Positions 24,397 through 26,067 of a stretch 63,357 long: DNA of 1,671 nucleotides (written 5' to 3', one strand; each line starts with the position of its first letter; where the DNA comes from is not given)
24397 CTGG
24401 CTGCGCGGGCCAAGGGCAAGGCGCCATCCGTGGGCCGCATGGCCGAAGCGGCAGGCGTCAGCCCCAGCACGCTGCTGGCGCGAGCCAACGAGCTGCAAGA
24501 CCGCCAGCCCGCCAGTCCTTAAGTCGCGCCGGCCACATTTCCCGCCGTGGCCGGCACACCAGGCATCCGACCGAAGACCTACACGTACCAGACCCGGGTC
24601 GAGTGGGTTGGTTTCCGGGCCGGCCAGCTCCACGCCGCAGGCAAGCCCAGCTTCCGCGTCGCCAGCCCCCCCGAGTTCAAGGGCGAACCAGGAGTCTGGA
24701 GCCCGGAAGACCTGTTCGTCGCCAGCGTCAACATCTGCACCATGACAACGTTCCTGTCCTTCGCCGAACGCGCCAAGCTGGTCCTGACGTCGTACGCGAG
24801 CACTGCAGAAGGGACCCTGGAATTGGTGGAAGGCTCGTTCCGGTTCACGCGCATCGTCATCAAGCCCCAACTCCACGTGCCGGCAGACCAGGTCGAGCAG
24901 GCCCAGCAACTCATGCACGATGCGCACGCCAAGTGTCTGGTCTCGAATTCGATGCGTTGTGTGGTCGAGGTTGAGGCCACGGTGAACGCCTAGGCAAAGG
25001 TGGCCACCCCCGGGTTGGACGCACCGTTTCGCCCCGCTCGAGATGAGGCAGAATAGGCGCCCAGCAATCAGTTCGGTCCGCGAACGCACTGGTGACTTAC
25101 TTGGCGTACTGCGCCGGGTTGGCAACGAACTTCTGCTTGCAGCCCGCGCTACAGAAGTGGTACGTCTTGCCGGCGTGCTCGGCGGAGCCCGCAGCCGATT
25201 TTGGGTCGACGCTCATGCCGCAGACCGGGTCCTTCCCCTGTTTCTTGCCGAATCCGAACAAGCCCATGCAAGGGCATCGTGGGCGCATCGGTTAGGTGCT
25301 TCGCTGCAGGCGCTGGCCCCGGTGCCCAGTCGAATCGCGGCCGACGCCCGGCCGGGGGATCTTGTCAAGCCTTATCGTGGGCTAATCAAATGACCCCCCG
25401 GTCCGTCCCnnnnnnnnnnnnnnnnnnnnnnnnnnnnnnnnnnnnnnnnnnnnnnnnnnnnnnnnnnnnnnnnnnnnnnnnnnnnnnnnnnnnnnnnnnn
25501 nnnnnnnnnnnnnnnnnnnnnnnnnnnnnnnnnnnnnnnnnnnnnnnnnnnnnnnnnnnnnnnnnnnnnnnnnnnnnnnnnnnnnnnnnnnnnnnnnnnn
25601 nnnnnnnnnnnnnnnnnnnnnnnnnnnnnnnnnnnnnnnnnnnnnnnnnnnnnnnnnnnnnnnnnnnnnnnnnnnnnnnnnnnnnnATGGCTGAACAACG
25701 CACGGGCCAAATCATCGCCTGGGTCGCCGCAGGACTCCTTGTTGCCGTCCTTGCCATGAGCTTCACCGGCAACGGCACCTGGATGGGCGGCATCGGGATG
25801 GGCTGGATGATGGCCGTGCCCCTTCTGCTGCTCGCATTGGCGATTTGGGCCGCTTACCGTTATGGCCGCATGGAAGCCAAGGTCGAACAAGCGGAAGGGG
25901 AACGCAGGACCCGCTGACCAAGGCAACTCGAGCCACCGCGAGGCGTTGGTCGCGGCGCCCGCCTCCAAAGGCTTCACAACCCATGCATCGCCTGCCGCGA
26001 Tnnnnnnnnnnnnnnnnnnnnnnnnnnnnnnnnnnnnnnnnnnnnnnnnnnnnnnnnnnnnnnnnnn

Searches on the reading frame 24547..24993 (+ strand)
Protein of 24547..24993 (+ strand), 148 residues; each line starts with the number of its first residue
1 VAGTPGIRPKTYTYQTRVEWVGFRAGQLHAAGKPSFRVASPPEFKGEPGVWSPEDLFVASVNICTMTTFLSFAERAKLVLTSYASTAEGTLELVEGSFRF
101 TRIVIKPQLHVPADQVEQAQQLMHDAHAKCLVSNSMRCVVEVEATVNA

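Call 107: search_protein_families(library=pfam, proteins=[window:24547-24993:+], max_evalue=0.001)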
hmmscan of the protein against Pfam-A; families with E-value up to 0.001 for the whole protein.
window:24547-24993:+ (148 aa): 1 family
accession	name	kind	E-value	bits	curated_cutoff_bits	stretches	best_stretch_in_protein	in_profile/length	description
PF02566.24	OsmC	-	1.1e-15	58.3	27.5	1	50-143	5-98/100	OsmC-like protein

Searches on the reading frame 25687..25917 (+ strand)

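Call 32: search_protein_families(library=pfam, proteins=[window:25687-25917:+], max_evalue=0.01)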
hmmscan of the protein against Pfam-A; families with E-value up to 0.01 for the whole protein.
window:25687-25917:+ (76 aa): 2 families
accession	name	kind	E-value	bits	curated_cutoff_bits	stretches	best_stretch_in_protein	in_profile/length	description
PF17647.6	DUF5518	-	0.00056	20.5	27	1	6-55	24-72/116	Family of unknown function (DUF5518)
PF12263.13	DUF3611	-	0.00088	19.6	27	1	10-74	25-87/175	Protein of unknown function (DUF3611)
